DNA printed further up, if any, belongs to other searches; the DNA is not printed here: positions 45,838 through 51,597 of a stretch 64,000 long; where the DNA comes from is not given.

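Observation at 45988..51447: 1819-aa stand-alone GHKL ATPase fused to a C-terminal DUF3883 nuclease-like domain (bacterial NO VEIN-like architecture) in ICE cargo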

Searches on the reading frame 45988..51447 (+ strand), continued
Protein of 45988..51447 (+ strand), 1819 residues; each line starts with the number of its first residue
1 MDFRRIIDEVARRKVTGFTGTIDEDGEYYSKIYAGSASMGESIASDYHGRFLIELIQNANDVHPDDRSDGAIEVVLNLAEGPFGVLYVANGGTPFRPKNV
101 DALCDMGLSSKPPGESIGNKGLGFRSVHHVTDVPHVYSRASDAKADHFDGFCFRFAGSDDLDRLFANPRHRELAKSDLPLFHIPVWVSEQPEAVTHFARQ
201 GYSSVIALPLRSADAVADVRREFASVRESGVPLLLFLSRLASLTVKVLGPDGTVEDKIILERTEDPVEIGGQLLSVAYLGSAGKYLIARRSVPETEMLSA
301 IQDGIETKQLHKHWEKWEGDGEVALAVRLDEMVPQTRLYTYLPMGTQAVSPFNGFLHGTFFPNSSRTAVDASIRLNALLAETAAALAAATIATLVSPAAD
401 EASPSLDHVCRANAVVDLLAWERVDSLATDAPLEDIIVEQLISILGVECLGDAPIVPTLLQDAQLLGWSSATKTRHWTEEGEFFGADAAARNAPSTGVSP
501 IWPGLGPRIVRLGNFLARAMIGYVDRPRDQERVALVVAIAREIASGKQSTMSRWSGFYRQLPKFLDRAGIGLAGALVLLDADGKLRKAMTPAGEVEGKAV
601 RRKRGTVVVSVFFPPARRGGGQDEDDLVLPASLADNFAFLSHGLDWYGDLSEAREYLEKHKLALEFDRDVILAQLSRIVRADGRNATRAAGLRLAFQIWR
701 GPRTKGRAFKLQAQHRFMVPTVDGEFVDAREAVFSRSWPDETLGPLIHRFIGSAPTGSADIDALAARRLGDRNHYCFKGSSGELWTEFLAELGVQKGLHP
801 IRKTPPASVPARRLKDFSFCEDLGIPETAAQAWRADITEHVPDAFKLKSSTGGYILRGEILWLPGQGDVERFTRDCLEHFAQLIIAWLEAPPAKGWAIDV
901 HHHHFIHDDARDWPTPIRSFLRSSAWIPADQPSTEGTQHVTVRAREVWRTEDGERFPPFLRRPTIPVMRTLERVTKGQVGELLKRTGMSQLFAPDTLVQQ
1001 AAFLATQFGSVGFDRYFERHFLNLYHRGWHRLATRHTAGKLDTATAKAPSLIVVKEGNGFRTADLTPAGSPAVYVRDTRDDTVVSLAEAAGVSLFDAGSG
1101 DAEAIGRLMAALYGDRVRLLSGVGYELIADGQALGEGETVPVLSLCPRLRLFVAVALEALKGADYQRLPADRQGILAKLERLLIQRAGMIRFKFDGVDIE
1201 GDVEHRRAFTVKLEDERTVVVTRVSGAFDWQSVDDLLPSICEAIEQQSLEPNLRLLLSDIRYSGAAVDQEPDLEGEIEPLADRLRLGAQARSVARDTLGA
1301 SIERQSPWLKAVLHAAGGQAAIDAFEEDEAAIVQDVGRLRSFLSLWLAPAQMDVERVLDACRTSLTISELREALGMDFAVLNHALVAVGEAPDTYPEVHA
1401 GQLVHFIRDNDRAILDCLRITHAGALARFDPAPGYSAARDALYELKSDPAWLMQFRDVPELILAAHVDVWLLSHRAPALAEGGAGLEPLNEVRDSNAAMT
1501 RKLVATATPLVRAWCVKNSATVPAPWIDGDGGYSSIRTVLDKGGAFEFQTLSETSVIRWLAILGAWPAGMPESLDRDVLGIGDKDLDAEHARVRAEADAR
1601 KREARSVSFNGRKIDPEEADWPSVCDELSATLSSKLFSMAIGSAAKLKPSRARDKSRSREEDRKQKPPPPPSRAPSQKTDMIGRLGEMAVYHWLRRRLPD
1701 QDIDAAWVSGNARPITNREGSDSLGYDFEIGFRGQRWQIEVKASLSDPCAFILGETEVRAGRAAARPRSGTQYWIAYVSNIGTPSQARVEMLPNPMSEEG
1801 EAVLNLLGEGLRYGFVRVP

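Call 27: search_solved_structures(query=A1, max_evalue=1, show_alignments=2)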
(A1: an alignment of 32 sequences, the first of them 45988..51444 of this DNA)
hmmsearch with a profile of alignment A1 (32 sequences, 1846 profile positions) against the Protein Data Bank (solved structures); distinct sequences matched with E-value up to 1: 12.
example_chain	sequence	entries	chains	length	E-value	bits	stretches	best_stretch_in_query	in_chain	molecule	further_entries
5v47_A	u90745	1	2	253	7.6e-09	36.6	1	69-160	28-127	Lizard sacsin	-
5v45_A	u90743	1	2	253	3.1e-08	34.6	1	69-160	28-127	Sacsin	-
5v44_A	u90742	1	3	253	3.3e-08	34.5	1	69-160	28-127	Sacsin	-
5v46_A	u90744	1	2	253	6.1e-08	33.6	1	69-160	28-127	Sacsin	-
7c04_A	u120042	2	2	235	0.004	17.7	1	69-162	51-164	Heat shock protein 75 kDa, mitochondrial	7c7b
5f3k_A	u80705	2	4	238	0.0041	17.6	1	69-162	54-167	Heat shock protein 75 kDa, mitochondrial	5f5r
7u8u_A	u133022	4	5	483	0.014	15.9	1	69-162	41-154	Heat shock protein 75 kDa, mitochondrial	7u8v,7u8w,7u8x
5hph_A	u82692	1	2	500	0.015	15.8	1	69-162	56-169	Heat shock protein 75 kDa, mitochondrial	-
4z1f_A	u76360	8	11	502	0.015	15.8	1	69-162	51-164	Heat shock protein 75 kDa, mitochondrial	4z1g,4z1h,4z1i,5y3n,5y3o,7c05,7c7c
7ulk_A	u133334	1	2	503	0.015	15.8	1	69-162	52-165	Heat shock protein 75 kDa, mitochondrial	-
6xg6_A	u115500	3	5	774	0.028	14.9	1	69-162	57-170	Heat shock protein 75 kDa, mitochondrial, Fibronectin binding protein fusion | Heat shock protein 75 kDa, mitochondrial, SpyCatcher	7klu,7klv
7klu_B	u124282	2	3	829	0.032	14.7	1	69-162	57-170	Heat shock protein 75 kDa, mitochondrial, SpyTag, Succinate dehydrogenase [ubiquinone] iro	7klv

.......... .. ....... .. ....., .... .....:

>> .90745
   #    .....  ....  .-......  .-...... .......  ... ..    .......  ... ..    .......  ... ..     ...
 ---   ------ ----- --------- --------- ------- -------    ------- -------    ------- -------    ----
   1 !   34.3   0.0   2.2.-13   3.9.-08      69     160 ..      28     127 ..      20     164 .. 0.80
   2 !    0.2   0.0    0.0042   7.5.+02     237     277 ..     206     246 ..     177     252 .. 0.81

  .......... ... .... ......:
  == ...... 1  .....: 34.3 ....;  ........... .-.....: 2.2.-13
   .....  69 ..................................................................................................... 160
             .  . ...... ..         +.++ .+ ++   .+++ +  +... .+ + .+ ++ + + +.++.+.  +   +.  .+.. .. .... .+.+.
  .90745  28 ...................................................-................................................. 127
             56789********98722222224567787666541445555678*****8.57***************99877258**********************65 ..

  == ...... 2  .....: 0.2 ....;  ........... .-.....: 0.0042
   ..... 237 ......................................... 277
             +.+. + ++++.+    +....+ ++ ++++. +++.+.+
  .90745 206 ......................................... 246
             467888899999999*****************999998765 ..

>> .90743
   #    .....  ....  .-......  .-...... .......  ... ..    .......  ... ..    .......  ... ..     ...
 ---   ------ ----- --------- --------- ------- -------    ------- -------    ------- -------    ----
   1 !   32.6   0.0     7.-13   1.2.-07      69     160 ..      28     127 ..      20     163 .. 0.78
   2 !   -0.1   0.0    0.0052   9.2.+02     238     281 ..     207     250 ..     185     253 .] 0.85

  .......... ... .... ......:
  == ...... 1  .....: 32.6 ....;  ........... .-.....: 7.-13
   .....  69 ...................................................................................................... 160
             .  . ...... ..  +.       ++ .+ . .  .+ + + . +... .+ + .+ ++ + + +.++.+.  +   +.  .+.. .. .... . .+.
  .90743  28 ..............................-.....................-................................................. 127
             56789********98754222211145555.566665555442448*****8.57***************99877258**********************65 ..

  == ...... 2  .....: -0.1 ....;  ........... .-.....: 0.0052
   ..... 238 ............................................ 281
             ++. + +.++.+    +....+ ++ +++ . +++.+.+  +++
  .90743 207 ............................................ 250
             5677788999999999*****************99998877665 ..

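Call 28: find_encoding_contigs(protein=window:45988-51447:+, flank=10000, max_places=6)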
Protein window:45988-51447:+ (1819 aa): no gene with exactly this product is on record in the collection.

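Call 29: find_encoding_contigs(protein=P0003, flank=10000, max_places=2)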
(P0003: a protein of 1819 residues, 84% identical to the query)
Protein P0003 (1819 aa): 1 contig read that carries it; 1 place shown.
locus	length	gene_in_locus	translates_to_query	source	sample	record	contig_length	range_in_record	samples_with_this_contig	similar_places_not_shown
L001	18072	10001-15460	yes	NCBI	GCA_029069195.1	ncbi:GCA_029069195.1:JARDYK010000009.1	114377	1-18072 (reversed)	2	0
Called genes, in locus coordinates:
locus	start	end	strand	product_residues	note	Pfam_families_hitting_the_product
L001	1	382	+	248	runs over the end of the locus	PF01618:MotA_ExbB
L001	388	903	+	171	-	PF02472:ExbD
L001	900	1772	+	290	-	PF13103:TonB_2 (weak), PF03544:TonB_C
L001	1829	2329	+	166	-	-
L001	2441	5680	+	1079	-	PF00873:ACR_tran, PF02355:SecD_SecF_C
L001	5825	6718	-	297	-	-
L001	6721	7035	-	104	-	-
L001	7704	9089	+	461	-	PF18739:HEPN_Apea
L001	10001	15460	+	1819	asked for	PF25794:SACS (weak), PF13020:NOV_C (weak)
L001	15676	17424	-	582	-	PF00239:Resolvase, PF07508:Recombinase, PF13408:Zn_ribbon_recom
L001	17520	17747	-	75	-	-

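Call 30: find_encoding_contigs(protein=P0004, flank=10000, max_places=2)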
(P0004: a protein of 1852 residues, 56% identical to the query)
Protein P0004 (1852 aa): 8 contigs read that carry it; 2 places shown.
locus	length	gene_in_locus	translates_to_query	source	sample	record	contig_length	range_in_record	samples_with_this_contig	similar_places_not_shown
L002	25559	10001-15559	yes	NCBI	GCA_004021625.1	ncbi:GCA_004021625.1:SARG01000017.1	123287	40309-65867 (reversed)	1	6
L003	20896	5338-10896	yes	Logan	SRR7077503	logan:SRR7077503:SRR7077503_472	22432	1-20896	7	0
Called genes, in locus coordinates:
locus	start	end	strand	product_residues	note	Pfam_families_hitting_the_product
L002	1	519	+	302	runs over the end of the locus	PF12911:OppC_N, PF00528:BPD_transp_1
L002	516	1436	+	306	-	PF19300:BPD_transp_1_N, PF00528:BPD_transp_1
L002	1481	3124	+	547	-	PF00496:SBP_bac_5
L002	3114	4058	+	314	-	PF03069:FmdA_AmdA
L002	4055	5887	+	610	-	PF01078:Mg_chelatase (faint), PF00004:AAA (faint), PF00005:ABC_tran, PF02463:SMC_N (weak), PF13401:AAA_22 (weak), PF13304:AAA_21 (weak), PF00005:ABC_tran, PF08352:oligo_HPY, +1 more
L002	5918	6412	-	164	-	PF04191:PEMT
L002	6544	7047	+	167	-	PF12802:MarR_2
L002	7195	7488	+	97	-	-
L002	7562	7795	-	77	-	-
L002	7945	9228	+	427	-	PF01053:Cys_Met_Meta_PP, PF00155:Aminotran_1_2 (weak)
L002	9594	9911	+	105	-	-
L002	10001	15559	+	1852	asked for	PF25794:SACS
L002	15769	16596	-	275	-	-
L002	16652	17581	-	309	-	PF18899:DUF5655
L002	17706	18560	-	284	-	-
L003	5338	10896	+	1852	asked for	PF25794:SACS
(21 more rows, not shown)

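Call 31: find_encoding_contigs(protein=P0036, flank=10000, max_places=2)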
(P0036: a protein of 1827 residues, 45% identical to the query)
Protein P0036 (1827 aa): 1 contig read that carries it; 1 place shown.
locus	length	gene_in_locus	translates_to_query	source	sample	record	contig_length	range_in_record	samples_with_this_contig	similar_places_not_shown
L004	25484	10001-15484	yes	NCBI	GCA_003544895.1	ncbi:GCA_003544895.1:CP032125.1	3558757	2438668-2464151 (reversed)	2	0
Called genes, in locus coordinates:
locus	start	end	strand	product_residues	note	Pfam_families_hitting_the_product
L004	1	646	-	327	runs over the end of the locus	PF13280:WYL (weak), PF25583:WCX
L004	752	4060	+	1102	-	PF13482:RNase_H_2, PF13245:AAA_19, PF13604:AAA_30, PF13086:AAA_11, PF13087:AAA_12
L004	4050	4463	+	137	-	-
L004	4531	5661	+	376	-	PF00149:Metallophos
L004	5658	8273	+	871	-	PF02463:SMC_N (weak), PF13476:AAA_23 (weak)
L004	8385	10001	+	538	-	-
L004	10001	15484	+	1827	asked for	PF25794:SACS (weak), PF13020:NOV_C (weak)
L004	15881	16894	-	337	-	PF13403:Hint_2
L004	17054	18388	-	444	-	PF13400:Tad, PF25269:DUF7867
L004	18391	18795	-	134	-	PF07811:TadE (weak)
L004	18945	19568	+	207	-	-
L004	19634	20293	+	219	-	PF00072:Response_reg, PF00486:Trans_reg_C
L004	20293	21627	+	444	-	PF26769:HAMP_PhoQ, PF02518:HATPase_c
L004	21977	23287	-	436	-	PF00120:Gln-synt_C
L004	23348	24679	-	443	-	PF01645:Glu_synthase, PF01070:FMN_dh, PF00478:IMPDH, PF03060:NMO, PF01645:Glu_synthase (weak)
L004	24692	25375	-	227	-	PF01493:GXGXG (weak)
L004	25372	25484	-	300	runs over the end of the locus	PF13522:GATase_6, PF13537:GATase_7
